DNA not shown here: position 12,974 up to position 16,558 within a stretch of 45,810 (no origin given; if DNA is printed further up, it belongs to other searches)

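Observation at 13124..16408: About 1,095 C-terminal residues of the giant protein with no recognisable domain and no internal repeat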

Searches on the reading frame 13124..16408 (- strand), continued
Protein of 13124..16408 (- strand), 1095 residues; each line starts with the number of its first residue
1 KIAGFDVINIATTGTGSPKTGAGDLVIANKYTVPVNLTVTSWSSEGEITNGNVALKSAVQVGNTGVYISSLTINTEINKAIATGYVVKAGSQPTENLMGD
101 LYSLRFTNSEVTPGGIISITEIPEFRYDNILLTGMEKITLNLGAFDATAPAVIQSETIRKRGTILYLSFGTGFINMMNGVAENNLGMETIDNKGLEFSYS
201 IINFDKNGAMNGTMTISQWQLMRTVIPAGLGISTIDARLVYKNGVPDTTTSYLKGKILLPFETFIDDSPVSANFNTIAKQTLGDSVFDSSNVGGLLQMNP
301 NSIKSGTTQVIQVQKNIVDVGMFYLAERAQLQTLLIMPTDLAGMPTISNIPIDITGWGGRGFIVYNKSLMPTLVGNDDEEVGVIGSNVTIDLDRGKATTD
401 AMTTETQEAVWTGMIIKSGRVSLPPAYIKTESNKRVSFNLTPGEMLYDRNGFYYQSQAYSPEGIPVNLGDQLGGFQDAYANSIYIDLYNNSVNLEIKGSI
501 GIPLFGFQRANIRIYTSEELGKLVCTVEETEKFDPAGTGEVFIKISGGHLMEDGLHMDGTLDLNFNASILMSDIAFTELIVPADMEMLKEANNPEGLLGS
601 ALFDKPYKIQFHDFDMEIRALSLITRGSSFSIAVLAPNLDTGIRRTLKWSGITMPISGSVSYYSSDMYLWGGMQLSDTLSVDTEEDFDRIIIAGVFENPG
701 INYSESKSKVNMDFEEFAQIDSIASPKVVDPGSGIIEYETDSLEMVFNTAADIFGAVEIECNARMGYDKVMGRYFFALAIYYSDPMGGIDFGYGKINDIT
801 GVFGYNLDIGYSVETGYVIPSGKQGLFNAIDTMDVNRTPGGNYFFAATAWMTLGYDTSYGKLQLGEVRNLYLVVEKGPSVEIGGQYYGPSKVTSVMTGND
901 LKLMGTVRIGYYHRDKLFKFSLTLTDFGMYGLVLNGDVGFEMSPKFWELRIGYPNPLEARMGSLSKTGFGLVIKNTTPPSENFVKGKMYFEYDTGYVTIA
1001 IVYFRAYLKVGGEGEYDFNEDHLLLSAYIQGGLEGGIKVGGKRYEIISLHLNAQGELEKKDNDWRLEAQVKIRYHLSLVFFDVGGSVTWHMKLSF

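Call 66: search_solved_structures(query=A4, max_evalue=10)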
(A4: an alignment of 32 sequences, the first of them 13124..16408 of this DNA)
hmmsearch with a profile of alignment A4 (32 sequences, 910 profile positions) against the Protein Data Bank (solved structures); distinct sequences matched with E-value up to 10: 1.
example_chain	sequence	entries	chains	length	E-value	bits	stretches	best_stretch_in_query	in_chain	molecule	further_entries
6sw9_A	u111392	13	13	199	0.41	11.9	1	411-489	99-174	30S ribosomal protein S3Ae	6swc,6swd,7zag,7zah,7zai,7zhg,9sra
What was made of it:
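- On Fibronectin type III / Ig-like repeat arrays: The head-only profile search found no FN3 or Ig chain (call 66).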

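Call 68: find_encoding_contigs(protein=P0014, flank=10000, max_places=1)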
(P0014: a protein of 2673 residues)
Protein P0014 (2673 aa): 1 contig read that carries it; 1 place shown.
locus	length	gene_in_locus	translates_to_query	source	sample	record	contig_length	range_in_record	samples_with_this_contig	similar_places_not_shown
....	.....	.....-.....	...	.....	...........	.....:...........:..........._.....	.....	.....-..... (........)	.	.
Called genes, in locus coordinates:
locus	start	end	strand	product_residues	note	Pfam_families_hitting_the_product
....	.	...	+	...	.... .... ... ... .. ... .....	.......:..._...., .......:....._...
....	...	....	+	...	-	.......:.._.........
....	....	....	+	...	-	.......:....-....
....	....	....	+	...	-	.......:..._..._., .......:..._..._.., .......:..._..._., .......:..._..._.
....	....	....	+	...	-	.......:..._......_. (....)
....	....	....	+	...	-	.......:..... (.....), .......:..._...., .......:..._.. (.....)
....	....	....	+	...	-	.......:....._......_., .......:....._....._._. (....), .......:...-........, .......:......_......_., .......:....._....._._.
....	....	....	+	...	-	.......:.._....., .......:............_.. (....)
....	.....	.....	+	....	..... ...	-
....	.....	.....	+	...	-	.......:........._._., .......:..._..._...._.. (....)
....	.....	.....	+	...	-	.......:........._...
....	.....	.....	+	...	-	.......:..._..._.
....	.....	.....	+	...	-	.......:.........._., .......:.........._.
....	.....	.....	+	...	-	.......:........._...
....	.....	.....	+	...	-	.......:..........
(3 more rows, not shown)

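Call 69: find_encoding_contigs(protein=P0045, flank=10000, max_places=1)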
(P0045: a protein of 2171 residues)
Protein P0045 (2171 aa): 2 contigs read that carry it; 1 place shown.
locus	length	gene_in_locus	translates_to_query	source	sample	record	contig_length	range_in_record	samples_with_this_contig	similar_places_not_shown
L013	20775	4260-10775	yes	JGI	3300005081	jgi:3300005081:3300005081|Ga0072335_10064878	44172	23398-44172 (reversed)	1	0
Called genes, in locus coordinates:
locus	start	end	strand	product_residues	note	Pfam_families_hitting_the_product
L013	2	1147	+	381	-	?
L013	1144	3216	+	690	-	PF01637:ATPase_2, PF13191:AAA_16 (weak)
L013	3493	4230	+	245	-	-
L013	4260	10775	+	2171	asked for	PF00041:fn3 (faint), PF25833:Fn3_SaeA_3rd (faint)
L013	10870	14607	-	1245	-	PF00041:fn3, PF09294:Interfer-bind (faint), PF16656:Pur_ac_phosph_N (faint), PF23376:Fn3_VIN3 (faint), PF24489:Ig_J_second (faint), PF00041:fn3, PF25814:fn3_SORL1 (weak), PF00395:SLH, +2 more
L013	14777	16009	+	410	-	PF07833:Cu_amine_oxidN1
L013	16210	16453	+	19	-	-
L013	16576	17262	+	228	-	PF02463:SMC_N (faint), PF00931:NB-ARC (faint), PF13191:AAA_16 (weak), PF00005:ABC_tran, PF13304:AAA_21 (faint)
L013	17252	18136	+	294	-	PF18075:FtsX_ECD, PF02687:FtsX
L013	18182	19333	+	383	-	PF11932:DUF3450 (faint), PF24568:CC_PcsB, PF01551:Peptidase_M23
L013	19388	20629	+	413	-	PF22694:CtpB_N-like, PF00595:PDZ, PF13180:PDZ_2, PF17820:PDZ_6, PF03572:Peptidase_S41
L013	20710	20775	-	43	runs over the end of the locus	-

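Call 70: find_encoding_contigs(protein=P0004, flank=10000, max_places=1)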
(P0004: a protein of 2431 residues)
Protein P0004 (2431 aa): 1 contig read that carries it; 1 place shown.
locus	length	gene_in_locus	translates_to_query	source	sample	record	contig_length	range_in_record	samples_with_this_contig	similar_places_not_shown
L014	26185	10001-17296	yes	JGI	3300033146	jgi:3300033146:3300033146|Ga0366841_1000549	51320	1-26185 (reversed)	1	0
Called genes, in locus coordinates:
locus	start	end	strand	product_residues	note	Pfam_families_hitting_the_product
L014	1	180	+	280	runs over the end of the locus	PF01261:AP_endonuc_2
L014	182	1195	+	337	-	PF01408:GFO_IDH_MocA, PF02894:GFO_IDH_MocA_C, PF22725:GFO_IDH_MocA_C3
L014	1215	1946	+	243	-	PF14808:TMEM164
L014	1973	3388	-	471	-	PF02952:Fucose_iso_C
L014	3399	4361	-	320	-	PF01116:F_bP_aldolase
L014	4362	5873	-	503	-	PF00370:FGGY_N, PF02782:FGGY_C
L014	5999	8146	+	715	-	PF12228:DUF3604 (weak)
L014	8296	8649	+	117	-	-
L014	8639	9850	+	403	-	PF00999:Na_H_Exchanger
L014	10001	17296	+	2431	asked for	-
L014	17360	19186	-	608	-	PF00326:Peptidase_S9 (weak)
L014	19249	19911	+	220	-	-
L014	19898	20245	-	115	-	PF00462:Glutaredoxin, PF13717:Zn_ribbon_4 (faint), PF13719:Zn_ribbon_5 (faint)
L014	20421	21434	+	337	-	PF01661:Macro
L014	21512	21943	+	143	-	PF03773:ArsP_1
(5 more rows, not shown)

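Call 72: search_protein_families(library=pfam, alignment_id=A4, max_evalue=10)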
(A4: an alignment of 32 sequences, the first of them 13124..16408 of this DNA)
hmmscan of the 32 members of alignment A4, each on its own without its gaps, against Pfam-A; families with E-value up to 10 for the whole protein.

A. member 1, window:13124-16408:- (1095 aa): 0 families

B. families by the number of members that match (of 32 scanned): 17 families
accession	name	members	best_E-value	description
PF01442.23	Apolipoprotein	1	0.00046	Apolipoprotein A1/A4/E domain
PF05478.16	Prominin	1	0.013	Prominin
PF16999.10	V-ATPase_G_2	1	0.029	Vacuolar (H+)-ATPase G subunit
PF21349.2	RUBY_RBDX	1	0.037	Rubrerythrin, rubredoxin-like domain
PF07897.16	EAR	1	0.12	Ethylene-responsive binding factor-associated repression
PF21343.2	ACAD9-ACADV_C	1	0.12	ACAD9/ACADV, C-terminal domain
PF07893.19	DUF1668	1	0.14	Protein of unknown function (DUF1668)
PF20117.4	DUF6507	1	0.14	Family of unknown function (DUF6507)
PF02513.24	Spin-Ssty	1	0.16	Spin/Ssty Family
PF05141.17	DIT1_PvcA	1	0.18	Pyoverdine/dityrosine biosynthesis protein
PF21121.2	Nup49_C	1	0.26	Nucleoporin Nup49 C-terminal helical region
PF08885.17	GSCFA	1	0.27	GSCFA family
PF07295.17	DUF1451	1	0.31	Zinc-ribbon containing domain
PF03077.19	VacA2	1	0.31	Putative vacuolating cytotoxin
PF20216.3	DUF6576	1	0.35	Family of unknown function (DUF6576)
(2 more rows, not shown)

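Call 76: search_dna_similar(query=window:13124-16408:-, collection=phages, mode=protein, max_evalue=0.001, max_rows=10)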
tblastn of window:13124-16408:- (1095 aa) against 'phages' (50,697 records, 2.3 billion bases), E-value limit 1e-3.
No match.

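Call 77: search_dna_similar(query=window:13124-16408:-, collection=plasmids, mode=protein, max_evalue=0.001, max_rows=10)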
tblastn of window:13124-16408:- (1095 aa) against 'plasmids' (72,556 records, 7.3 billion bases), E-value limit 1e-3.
No match.

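Call 79: find_related_loci(query=A1, collection=viral_contigs, flank=5000)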
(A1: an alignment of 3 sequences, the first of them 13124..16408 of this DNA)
Query A1 (1095 aa) in viral_contigs; peptide patterns used: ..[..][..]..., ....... (x = any residue, [..] = any of these).
59 stretches matched a pattern, but none encodes a relative of the query by tblastn (E <= 1e-3).
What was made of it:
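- Closest known: Phage central tail fibre J / host-specificity proteins. Different: The head has no tblastn match in 50,697 phage records or in the plasmid records (calls 76, 77), and none in IMG/VR (call 79).
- Tried and rejected: There is no tblastn hit in the phage or plasmid records (calls 76, 77) and no IMG/VR relative (call 79).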
